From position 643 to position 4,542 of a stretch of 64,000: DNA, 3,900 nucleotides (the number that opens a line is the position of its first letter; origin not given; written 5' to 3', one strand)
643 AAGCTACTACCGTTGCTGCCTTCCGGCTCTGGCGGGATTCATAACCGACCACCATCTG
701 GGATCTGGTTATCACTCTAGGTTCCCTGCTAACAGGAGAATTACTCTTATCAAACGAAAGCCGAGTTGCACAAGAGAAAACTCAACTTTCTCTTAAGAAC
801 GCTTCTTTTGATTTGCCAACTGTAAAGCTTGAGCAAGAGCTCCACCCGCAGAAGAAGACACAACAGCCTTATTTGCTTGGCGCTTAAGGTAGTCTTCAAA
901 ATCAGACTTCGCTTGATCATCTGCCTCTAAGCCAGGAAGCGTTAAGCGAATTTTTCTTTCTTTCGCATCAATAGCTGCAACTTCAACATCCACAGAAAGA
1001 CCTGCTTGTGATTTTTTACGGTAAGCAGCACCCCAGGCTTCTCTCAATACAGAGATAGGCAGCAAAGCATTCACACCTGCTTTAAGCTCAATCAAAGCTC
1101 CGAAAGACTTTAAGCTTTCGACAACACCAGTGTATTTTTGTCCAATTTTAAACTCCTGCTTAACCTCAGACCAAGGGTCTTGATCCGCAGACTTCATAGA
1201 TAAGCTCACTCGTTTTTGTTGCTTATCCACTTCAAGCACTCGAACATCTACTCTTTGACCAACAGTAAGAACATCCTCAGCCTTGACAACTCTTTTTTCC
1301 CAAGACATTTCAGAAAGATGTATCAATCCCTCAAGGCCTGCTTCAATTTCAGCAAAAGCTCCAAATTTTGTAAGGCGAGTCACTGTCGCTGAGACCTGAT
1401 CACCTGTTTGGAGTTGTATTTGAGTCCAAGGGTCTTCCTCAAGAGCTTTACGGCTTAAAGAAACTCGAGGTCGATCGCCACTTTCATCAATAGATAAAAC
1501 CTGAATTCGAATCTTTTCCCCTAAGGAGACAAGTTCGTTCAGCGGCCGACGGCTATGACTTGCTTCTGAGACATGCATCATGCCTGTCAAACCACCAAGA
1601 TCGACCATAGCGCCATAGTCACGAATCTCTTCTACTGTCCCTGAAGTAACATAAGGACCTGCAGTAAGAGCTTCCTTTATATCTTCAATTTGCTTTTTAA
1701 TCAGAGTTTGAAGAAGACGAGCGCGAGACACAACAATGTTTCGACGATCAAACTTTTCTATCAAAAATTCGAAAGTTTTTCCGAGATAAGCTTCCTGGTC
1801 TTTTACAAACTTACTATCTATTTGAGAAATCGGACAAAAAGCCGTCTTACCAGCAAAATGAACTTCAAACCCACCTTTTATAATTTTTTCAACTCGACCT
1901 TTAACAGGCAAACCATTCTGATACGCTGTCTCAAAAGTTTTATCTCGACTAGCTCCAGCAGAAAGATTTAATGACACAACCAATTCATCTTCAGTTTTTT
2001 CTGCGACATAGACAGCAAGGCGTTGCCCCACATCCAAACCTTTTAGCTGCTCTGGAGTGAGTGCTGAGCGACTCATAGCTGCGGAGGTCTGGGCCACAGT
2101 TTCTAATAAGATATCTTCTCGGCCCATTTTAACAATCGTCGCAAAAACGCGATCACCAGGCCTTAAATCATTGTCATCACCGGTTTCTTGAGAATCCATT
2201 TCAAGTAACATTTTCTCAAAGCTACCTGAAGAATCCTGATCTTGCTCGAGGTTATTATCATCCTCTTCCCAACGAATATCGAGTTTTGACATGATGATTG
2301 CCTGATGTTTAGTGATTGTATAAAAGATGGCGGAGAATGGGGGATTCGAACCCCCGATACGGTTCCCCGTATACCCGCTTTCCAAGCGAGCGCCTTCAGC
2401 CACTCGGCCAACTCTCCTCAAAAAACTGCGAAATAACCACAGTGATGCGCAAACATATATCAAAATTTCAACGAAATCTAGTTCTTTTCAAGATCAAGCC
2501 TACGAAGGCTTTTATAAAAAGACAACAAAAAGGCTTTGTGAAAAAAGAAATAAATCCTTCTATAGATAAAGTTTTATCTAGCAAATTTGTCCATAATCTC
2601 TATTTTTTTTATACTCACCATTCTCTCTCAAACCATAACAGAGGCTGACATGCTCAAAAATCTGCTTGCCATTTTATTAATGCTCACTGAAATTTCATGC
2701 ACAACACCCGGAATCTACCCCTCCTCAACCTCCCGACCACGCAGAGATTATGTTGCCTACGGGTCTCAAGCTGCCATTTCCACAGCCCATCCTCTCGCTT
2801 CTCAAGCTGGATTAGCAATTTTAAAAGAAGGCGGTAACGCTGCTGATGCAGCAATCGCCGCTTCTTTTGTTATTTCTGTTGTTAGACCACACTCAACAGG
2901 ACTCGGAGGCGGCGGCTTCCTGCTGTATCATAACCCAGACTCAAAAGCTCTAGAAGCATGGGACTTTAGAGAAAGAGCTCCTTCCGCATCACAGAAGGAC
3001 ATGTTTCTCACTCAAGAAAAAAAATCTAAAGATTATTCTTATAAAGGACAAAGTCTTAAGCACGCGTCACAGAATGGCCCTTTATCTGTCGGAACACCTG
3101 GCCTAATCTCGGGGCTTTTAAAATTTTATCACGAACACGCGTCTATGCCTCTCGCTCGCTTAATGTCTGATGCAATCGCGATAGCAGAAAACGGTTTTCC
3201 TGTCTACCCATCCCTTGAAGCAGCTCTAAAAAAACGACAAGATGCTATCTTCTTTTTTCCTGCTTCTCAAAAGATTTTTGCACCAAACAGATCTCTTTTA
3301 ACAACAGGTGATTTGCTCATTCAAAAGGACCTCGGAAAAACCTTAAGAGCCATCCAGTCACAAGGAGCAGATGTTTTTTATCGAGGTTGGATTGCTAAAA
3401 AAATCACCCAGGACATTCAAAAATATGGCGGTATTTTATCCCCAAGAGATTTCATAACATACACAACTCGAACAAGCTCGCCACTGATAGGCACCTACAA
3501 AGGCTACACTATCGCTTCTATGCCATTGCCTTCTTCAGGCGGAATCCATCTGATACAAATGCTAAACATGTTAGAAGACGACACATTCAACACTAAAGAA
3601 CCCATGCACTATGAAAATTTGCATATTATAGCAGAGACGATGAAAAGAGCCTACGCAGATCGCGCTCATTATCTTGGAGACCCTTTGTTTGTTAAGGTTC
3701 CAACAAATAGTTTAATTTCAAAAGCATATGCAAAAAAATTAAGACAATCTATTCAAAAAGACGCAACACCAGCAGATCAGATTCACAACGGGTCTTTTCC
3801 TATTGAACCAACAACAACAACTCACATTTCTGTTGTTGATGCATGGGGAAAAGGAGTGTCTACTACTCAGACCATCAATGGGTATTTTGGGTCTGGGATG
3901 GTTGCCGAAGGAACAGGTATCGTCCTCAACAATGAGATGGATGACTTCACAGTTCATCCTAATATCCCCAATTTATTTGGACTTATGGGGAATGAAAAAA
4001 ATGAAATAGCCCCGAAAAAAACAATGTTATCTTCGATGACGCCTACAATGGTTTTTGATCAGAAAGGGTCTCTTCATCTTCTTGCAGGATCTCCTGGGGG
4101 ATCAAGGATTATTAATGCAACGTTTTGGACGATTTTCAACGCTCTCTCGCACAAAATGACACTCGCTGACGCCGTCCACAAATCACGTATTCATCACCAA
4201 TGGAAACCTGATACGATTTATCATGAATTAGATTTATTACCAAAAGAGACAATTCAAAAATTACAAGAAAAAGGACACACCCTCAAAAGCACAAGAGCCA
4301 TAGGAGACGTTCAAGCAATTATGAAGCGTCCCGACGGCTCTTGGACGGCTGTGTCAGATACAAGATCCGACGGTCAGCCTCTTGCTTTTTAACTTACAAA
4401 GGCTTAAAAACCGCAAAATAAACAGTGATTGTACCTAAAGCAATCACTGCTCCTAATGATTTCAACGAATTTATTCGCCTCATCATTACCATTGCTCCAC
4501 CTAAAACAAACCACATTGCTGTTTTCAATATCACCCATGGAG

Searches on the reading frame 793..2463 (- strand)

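Call 23: search_protein_families(library=pfam, proteins=[window:793-2463:-], max_evalue=0.001)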
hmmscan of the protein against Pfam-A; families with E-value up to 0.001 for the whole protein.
window:793-2463:- (556 aa): 5 families
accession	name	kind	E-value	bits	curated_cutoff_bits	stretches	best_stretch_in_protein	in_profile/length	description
PF00575.29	S1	-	6.6e-49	164.6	22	4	351-424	2-74/74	S1 RNA binding domain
PF23459.1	S1_RRP5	-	1.4e-16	61.3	27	1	351-422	1-71/72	RRP5 S1 domain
PF21710.3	Spt6_S1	-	8.5e-08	32.8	27.5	1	350-426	13-89/91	Spt6, S1/OB domain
PF13509.12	S1_2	-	0.00025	21.5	21.8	0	354-387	2-35/61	S1 domain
PF17092.11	PCB_OB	-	0.00047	21.3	27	0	352-411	30-99/111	Penicillin-binding protein OB-like domain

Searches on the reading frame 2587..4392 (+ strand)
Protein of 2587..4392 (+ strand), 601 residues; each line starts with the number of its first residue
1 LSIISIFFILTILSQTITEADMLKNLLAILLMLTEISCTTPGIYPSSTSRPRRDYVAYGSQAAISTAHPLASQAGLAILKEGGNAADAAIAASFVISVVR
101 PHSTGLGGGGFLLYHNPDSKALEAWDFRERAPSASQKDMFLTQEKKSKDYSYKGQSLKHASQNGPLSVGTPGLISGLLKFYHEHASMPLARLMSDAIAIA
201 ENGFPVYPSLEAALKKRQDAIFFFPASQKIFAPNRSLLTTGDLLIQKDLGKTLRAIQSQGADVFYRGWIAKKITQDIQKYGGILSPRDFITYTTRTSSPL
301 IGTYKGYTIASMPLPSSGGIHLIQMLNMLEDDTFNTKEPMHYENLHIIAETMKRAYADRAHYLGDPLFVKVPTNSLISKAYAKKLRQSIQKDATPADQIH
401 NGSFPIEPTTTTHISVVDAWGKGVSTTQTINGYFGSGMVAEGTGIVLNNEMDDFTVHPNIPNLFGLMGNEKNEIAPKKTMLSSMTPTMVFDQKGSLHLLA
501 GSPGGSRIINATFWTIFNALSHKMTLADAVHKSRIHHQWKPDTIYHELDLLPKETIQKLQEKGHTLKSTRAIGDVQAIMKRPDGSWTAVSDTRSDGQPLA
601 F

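Call 23: search_protein_families(library=pfam, proteins=[window:2587-4392:+], max_evalue=0.001)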
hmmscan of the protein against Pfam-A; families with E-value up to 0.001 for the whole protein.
window:2587-4392:+ (601 aa): 1 family
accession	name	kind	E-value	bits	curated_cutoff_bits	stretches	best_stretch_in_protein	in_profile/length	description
PF01019.26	G_glu_transpept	-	3e-158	528.3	27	1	77-596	2-512/512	Gamma-glutamyltranspeptidase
